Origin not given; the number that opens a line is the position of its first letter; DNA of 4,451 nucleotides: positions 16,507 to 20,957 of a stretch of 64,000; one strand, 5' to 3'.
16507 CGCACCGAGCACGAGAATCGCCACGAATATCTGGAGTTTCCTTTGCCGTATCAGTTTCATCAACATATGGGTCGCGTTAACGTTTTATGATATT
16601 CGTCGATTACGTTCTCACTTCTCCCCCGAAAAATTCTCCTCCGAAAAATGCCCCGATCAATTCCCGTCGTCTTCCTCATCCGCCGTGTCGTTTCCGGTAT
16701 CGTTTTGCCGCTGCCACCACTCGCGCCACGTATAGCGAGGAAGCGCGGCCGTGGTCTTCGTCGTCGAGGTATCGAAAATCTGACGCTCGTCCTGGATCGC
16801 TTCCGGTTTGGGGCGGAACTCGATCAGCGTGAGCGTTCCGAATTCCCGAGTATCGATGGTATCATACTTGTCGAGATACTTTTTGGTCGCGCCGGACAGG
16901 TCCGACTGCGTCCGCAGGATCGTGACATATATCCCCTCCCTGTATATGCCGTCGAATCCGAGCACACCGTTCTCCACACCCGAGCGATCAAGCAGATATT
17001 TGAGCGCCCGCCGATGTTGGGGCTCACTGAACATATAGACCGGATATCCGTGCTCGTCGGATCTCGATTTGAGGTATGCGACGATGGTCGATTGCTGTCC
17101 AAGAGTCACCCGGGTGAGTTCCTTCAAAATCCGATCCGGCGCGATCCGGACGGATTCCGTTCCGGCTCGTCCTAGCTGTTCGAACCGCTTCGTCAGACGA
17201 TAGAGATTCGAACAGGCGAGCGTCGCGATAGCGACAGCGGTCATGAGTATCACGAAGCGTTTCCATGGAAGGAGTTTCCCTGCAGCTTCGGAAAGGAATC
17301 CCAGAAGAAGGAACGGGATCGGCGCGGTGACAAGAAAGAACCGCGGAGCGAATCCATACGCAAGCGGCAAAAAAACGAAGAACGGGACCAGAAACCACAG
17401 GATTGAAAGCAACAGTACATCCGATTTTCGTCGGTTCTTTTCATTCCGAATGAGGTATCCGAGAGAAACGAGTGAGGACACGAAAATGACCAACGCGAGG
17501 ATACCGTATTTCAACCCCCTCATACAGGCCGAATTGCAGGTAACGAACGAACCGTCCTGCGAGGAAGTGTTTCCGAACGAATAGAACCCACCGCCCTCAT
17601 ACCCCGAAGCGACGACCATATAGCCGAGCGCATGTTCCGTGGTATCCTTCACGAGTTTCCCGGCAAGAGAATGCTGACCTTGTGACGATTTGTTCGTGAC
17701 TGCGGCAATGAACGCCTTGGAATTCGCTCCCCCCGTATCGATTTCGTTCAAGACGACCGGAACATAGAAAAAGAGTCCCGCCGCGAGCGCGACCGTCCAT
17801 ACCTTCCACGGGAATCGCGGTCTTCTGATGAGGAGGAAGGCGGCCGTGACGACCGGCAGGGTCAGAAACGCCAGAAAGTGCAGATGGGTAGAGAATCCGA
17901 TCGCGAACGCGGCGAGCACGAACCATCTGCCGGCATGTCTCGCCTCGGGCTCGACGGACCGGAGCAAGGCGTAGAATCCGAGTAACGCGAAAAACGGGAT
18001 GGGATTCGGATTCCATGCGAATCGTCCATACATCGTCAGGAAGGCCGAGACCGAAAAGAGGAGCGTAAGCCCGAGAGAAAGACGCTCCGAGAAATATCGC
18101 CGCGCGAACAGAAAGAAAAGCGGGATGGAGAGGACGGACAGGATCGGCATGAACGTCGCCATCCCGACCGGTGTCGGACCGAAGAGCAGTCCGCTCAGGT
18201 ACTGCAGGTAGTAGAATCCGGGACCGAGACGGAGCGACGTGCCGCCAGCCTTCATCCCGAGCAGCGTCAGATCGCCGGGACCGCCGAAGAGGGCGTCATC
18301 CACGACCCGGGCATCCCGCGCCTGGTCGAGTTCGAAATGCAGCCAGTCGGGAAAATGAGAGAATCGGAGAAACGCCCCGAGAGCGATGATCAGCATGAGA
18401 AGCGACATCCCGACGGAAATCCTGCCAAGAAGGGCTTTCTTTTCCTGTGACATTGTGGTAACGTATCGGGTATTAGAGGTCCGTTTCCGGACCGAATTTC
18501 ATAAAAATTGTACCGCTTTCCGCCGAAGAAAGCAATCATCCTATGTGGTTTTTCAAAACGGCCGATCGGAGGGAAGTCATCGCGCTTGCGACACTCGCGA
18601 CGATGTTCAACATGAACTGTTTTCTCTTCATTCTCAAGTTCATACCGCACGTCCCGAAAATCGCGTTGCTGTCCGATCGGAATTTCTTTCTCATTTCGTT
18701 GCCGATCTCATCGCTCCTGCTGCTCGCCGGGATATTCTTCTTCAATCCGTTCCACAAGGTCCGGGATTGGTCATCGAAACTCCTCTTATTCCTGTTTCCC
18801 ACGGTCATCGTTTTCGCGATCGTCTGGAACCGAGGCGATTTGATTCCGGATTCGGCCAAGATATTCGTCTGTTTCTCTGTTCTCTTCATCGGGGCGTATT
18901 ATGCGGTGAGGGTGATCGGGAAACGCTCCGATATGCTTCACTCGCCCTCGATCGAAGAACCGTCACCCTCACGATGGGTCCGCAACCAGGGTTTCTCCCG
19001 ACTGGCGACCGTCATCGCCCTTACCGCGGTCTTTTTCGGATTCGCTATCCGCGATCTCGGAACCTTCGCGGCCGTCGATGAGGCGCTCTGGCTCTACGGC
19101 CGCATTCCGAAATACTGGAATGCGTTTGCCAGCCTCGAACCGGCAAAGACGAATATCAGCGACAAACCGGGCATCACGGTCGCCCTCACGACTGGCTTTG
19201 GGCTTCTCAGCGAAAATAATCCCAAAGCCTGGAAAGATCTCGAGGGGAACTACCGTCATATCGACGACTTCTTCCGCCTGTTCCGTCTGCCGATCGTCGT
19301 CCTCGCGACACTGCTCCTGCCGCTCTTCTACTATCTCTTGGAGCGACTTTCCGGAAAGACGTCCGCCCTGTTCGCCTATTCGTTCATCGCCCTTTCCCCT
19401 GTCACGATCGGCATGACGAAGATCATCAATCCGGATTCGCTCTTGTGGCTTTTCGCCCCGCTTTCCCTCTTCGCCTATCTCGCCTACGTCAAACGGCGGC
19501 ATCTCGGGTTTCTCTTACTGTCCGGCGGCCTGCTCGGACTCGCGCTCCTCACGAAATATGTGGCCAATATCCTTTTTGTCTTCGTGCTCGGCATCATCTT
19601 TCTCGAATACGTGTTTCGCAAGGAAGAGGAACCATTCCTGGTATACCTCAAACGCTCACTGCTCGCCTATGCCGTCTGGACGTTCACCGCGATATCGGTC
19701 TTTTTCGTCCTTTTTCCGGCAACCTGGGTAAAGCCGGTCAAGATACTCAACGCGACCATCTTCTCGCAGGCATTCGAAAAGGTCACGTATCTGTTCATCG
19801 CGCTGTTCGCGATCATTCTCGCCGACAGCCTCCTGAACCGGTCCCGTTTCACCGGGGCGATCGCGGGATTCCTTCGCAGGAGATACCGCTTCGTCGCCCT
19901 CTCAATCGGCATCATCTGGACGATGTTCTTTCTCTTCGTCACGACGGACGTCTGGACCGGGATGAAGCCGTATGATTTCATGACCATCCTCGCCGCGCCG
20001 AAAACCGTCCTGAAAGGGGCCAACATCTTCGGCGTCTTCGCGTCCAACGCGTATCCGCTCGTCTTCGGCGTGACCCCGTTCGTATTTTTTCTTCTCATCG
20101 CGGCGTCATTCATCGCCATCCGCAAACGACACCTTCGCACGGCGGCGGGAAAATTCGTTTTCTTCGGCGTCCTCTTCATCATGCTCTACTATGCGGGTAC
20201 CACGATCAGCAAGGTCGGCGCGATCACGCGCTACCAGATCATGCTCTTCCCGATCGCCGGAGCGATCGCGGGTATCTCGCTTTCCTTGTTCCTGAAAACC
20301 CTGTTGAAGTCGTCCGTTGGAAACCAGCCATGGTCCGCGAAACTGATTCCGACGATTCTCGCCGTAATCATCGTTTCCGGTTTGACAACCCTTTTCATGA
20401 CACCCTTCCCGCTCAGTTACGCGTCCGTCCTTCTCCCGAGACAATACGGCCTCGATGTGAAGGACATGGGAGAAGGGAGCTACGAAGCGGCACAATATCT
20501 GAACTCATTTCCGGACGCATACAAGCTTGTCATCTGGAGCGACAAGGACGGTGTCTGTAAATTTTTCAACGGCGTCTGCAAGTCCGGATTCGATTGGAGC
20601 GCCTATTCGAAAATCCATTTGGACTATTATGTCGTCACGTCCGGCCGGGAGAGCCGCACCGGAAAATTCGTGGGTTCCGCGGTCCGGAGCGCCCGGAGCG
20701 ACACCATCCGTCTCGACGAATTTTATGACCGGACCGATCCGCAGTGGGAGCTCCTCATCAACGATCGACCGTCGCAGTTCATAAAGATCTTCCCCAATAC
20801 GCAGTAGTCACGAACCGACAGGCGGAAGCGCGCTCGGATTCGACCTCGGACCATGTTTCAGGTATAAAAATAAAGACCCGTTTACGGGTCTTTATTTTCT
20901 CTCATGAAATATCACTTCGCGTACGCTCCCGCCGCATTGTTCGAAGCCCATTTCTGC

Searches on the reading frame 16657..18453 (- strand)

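Call 78: search_protein_families(library=pfam, proteins=[window:16657-18453:-], max_evalue=0.00001)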
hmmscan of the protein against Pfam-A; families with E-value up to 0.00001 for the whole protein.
window:16657-18453:- (598 aa): 1 family
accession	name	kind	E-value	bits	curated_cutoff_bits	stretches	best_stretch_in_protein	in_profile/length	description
PF13231.12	PMT_2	-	2.2e-08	34.9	26.1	1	78-234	4-158/160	Dolichyl-phosphate-mannose-protein mannosyltransferase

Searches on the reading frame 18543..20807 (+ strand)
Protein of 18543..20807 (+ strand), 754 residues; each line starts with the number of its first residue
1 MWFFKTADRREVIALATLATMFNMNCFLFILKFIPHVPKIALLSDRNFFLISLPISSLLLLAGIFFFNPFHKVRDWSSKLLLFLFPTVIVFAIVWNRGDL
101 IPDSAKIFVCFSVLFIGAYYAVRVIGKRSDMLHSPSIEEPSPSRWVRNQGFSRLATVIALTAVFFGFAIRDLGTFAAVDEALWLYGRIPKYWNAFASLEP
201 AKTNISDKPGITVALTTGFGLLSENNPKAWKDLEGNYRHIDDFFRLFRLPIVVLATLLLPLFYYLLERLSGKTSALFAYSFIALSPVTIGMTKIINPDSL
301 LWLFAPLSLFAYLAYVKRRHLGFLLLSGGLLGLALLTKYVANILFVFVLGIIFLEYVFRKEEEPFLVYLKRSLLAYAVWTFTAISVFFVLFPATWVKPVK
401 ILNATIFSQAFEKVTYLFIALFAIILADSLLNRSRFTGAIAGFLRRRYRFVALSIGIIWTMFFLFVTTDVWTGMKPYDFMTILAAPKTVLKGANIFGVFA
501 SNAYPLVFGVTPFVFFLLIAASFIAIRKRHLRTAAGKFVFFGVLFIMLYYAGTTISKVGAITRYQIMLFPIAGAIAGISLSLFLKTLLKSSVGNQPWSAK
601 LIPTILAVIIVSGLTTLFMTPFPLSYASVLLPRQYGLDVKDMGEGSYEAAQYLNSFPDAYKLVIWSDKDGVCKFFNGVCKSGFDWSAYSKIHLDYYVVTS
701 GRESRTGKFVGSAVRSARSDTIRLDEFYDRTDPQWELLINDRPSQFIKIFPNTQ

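Call 78: search_protein_families(library=pfam, proteins=[window:18543-20807:+], max_evalue=0.00001)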
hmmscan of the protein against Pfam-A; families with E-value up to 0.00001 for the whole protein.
window:18543-20807:+ (754 aa): 1 family
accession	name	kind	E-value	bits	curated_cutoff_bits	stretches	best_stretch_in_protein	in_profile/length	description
PF13231.12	PMT_2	-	4.8e-09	37.1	26.1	1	248-366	25-145/160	Dolichyl-phosphate-mannose-protein mannosyltransferase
